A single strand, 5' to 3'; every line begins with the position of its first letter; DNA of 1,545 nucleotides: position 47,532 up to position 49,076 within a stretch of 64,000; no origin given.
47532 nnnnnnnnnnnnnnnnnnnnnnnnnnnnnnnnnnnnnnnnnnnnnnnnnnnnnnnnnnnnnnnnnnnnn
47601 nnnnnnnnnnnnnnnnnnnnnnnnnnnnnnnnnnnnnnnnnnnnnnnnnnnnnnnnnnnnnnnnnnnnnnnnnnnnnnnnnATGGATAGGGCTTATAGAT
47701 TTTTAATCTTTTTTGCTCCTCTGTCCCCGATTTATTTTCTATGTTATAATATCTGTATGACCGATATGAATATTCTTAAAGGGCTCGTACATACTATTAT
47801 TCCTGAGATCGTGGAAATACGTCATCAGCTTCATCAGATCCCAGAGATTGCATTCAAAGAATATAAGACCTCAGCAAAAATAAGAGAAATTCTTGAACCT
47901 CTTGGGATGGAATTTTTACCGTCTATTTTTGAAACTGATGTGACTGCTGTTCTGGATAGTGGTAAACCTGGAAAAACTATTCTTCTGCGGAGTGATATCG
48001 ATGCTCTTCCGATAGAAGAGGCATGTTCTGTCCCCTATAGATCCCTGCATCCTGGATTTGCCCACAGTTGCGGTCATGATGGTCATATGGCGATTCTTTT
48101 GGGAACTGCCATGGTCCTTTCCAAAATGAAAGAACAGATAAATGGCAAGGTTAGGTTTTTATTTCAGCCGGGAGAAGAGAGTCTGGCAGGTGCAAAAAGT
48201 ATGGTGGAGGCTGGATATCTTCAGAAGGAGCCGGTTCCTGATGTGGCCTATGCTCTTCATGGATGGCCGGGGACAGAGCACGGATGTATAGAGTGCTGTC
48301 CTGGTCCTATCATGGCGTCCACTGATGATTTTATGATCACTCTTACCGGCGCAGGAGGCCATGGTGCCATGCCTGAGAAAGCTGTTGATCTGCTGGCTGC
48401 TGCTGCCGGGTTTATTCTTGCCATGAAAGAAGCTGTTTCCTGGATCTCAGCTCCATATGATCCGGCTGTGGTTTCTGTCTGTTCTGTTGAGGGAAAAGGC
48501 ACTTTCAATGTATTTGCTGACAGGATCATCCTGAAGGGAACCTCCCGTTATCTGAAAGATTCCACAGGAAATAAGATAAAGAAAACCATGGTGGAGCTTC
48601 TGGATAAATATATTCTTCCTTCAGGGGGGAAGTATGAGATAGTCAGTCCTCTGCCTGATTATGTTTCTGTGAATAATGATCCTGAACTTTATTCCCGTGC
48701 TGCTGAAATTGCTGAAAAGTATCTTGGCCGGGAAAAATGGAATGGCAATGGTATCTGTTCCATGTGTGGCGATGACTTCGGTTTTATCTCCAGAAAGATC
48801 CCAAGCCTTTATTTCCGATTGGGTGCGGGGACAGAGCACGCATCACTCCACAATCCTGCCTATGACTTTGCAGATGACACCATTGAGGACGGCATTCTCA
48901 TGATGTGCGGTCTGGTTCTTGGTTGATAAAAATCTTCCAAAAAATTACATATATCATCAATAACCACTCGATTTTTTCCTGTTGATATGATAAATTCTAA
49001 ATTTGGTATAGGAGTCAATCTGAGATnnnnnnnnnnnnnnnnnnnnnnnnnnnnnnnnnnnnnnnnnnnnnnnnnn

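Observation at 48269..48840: Identical 14-mers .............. twice in one amidohydrolase gene, and three repeat copies within the 800-bp TrmH-like gene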

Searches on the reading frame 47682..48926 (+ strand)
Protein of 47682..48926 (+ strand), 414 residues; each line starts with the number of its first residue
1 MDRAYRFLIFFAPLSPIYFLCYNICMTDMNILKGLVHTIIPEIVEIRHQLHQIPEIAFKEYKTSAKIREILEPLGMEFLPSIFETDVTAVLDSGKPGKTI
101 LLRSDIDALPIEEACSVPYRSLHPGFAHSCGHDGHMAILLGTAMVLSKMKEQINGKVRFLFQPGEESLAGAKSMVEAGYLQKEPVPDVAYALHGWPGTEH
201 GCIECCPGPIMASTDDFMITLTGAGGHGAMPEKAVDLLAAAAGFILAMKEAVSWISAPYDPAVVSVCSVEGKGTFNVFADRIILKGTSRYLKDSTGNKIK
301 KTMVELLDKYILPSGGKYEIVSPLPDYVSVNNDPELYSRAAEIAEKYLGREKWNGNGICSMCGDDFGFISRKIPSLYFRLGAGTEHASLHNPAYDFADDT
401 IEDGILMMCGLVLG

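Call 10: search_protein_families(library=pfam, proteins=[window:47682-48926:+])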
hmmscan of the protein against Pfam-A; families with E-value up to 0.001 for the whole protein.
window:47682-48926:+ (414 aa): 3 families
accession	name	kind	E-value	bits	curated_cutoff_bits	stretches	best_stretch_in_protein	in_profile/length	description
PF01546.33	Peptidase_M20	-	2.8e-36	125.8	24.6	1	101-412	1-204/206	Peptidase family M20/M25/M40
PF07687.19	M20_dimer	-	9.5e-05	22.8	21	1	217-309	9-101/107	Peptidase dimerisation domain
PF04389.22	Peptidase_M28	-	0.00045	20.4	21.3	0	136-176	37-78/193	Peptidase family M28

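Call 20: find_homologous_proteins(query=window:47682-48926:+, max_evalue=1e-30)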
Query window:47682-48926:+ (414 aa): 6278 proteins with E <= 1e-30 among 8000 candidates; the best 120 are listed.
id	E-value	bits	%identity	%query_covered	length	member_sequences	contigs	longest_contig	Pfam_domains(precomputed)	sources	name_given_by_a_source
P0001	1.8e-280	948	99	100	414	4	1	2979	PF01546.34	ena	-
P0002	6.5e-175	601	66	94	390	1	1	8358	PF01546.34,PF07687.20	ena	-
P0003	1.1e-173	597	65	94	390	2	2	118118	PF01546.34,PF07687.20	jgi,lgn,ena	jgi:amidohydrolase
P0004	3.8e-172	591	65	94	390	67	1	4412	PF01546.34,PF07687.20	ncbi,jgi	jgi:amidohydrolase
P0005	6.5e-172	591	65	94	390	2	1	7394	PF01546.34,PF07687.20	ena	-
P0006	1.3e-171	590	65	94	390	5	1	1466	PF01546.34,PF07687.20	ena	-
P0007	2.9e-170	585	64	94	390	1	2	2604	PF01546.34,PF07687.20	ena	-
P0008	1.6e-169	583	64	94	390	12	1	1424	PF01546.34,PF07687.20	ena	-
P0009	3.1e-169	582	64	94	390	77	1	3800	PF01546.34,PF07687.20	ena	-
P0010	4.4e-169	581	64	94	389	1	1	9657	PF01546.34,PF07687.20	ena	-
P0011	1.4e-167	576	63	94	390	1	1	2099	PF01546.34,PF07687.20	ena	-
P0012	4.2e-167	575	63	94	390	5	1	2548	PF01546.34,PF07687.20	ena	-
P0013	2.7e-165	569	63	94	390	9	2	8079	PF01546.34,PF07687.20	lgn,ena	-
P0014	8.4e-163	561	61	94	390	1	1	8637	PF01546.34,PF07687.20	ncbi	-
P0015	8.9e-162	557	61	94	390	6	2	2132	PF01546.34,PF07687.20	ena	-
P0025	1.9e-144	500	56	94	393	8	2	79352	PF01546.34,PF07687.20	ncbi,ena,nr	ncbi:MAG: amidohydrolase [Spirochaetia bacterium]|nr:amidohydrolase [Spirochaetia bacterium]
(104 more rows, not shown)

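Call 31: search_protein_families(library=ncbifam, proteins=[window:47682-48926:+], max_evalue=0.01)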
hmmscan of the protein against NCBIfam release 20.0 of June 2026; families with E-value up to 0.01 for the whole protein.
window:47682-48926:+ (414 aa): 8 families
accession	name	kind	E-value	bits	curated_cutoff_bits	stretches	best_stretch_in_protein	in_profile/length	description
TIGR01891.1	amidohydrolases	subfamily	1.7e-83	280.8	153.75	1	43-402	1-364/366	amidohydrolase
NF038260.1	ectoine_DoeB_2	equivalog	1.2e-76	258.1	550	1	38-411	3-375/378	N(2)-acetyl-L-2,4-diaminobutanoate deacetylase DoeB2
NF040868.1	carboxypep_CpsA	equivalog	1.7e-75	254.2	500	1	36-394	8-364/391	carboxypeptidase CpsA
TIGR01910.1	DapE-ArgE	subfamily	2.5e-07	30.2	217.6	1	139-387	113-357/373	ArgE/DapE family deacylase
NF006365.0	PRK08588.1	subfamily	3.3e-05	23.4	289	1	143-351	116-320/383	succinyl-diaminopimelate desuccinylase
TIGR01246.1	dapE_proteo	equivalog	0.00021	20.4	361.8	1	133-312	98-277/370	succinyl-diaminopimelate desuccinylase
NF009557.0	PRK13009.1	equivalog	0.00065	18.9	284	1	142-311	111-280/377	succinyl-diaminopimelate desuccinylase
NF006405.0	PRK08652.1-3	equivalog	0.0074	15.5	455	0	214-263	166-215/367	acetylornithine deacetylase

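Call 52: find_encoding_contigs(protein=P0003, flank=10000, max_places=3)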
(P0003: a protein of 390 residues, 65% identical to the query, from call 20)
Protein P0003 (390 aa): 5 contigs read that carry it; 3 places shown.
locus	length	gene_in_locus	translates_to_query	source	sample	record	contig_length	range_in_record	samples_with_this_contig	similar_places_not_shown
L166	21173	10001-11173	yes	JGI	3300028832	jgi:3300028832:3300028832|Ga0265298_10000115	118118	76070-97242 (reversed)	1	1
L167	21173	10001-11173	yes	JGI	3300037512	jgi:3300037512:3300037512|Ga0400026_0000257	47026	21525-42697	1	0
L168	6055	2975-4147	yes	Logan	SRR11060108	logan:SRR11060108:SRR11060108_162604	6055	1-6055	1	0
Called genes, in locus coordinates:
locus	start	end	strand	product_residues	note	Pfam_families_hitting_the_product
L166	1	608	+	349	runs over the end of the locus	-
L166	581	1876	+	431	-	PF12704:MacB_PCD, PF02687:FtsX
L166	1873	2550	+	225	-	PF00005:ABC_tran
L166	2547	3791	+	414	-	PF12704:MacB_PCD, PF02687:FtsX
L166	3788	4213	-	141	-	PF01850:PIN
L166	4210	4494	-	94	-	PF02604:PhdYeFM_antitox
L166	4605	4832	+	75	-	PF01361:Tautomerase (weak)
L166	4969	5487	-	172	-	PF00254:FKBP_C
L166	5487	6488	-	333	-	PF01820:Dala_Dala_lig_N, PF02222:ATP-grasp (weak), PF02655:ATP-grasp_3 (faint), PF02786:CPSase_L_D2 (weak), PF07478:Dala_Dala_lig_C, PF08443:RimK, PF13535:ATP-grasp_4 (weak)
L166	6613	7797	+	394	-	PF00155:Aminotran_1_2, PF01053:Cys_Met_Meta_PP (weak)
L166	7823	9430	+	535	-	PF01855:POR_N, PF02775:TPP_enzyme_C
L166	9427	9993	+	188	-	PF01558:POR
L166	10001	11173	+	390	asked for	PF01546:Peptidase_M20, PF07687:M20_dimer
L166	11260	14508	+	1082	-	PF25596:CPSase_L_D1, PF02222:ATP-grasp, PF02786:CPSase_L_D2, PF07478:Dala_Dala_lig_C, PF02787:CPSase_L_D3, PF25596:CPSase_L_D1, PF02222:ATP-grasp, PF02786:CPSase_L_D2, +7 more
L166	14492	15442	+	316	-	PF07751:Abi_2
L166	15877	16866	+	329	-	PF00962:A_deaminase, PF01979:Amidohydro_1 (weak), PF19326:AMP_deaminase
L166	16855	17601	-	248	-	PF00588:SpoU_methylase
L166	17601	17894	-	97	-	PF04316:FlgM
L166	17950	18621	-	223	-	PF00590:TP_methylase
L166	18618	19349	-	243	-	PF02540:NAD_synthase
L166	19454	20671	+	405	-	PF00155:Aminotran_1_2, PF04864:Alliinase_C (weak), PF01041:DegT_DnrJ_EryC1 (weak)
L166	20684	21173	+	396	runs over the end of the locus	PF01963:TraB_PrgY_gumN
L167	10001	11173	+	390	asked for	PF01546:Peptidase_M20, PF07687:M20_dimer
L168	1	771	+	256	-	?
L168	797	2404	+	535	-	PF01855:POR_N, PF02775:TPP_enzyme_C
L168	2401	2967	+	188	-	PF01558:POR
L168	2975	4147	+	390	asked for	PF01546:Peptidase_M20, PF07687:M20_dimer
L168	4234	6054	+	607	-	?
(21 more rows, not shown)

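Call 53: find_encoding_contigs(protein=P0025, flank=10000, max_places=3)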
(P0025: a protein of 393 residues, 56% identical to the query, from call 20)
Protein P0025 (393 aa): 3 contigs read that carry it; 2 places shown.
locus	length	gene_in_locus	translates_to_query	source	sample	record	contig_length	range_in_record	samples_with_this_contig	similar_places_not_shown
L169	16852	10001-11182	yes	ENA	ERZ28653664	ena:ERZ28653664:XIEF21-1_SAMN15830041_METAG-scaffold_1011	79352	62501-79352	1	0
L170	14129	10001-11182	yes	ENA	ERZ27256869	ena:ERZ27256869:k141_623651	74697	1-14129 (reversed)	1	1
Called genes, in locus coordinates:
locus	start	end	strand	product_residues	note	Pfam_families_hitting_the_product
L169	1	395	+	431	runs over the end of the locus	PF12704:MacB_PCD, PF02687:FtsX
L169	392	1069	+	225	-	PF00005:ABC_tran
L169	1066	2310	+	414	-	PF12704:MacB_PCD, PF02687:FtsX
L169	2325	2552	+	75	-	PF01361:Tautomerase (weak)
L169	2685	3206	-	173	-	PF00254:FKBP_C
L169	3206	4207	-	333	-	PF01820:Dala_Dala_lig_N, PF02222:ATP-grasp (weak), PF02786:CPSase_L_D2 (weak), PF07478:Dala_Dala_lig_C, PF08443:RimK, PF13535:ATP-grasp_4 (weak)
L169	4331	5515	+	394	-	PF00155:Aminotran_1_2, PF01053:Cys_Met_Meta_PP (weak)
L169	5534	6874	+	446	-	PF20695:UbiD_N, PF01977:UbiD, PF20696:UbiD_C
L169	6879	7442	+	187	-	PF02441:Flavoprotein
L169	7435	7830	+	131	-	PF21758:LpdD_chaperone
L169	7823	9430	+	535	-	PF01855:POR_N, PF02775:TPP_enzyme_C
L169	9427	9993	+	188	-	PF01558:POR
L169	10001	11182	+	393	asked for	PF01546:Peptidase_M20, PF07687:M20_dimer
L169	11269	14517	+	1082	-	PF25596:CPSase_L_D1, PF02222:ATP-grasp, PF02786:CPSase_L_D2, PF07478:Dala_Dala_lig_C, PF02787:CPSase_L_D3, PF25596:CPSase_L_D1, PF02222:ATP-grasp, PF02786:CPSase_L_D2, +7 more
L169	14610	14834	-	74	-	PF13560:HTH_31, PF12844:HTH_19, PF13443:HTH_26 (weak), PF01381:HTH_3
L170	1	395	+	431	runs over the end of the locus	PF12704:MacB_PCD, PF02687:FtsX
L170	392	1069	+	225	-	PF00005:ABC_tran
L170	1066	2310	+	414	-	PF12704:MacB_PCD, PF02687:FtsX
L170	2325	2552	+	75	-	PF01361:Tautomerase (weak)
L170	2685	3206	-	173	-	PF00254:FKBP_C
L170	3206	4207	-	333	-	PF01820:Dala_Dala_lig_N, PF02222:ATP-grasp (weak), PF02786:CPSase_L_D2 (weak), PF07478:Dala_Dala_lig_C, PF08443:RimK, PF13535:ATP-grasp_4 (weak)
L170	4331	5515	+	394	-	PF00155:Aminotran_1_2, PF01053:Cys_Met_Meta_PP (weak)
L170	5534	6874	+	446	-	PF20695:UbiD_N, PF01977:UbiD, PF20696:UbiD_C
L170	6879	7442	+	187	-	PF02441:Flavoprotein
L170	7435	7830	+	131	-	PF21758:LpdD_chaperone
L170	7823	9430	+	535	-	PF01855:POR_N, PF02775:TPP_enzyme_C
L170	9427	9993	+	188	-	PF01558:POR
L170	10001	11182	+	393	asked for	PF01546:Peptidase_M20, PF07687:M20_dimer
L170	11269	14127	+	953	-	PF25596:CPSase_L_D1, PF02222:ATP-grasp, PF02786:CPSase_L_D2, PF07478:Dala_Dala_lig_C, PF02787:CPSase_L_D3, PF25596:CPSase_L_D1, PF02222:ATP-grasp, PF02786:CPSase_L_D2, +6 more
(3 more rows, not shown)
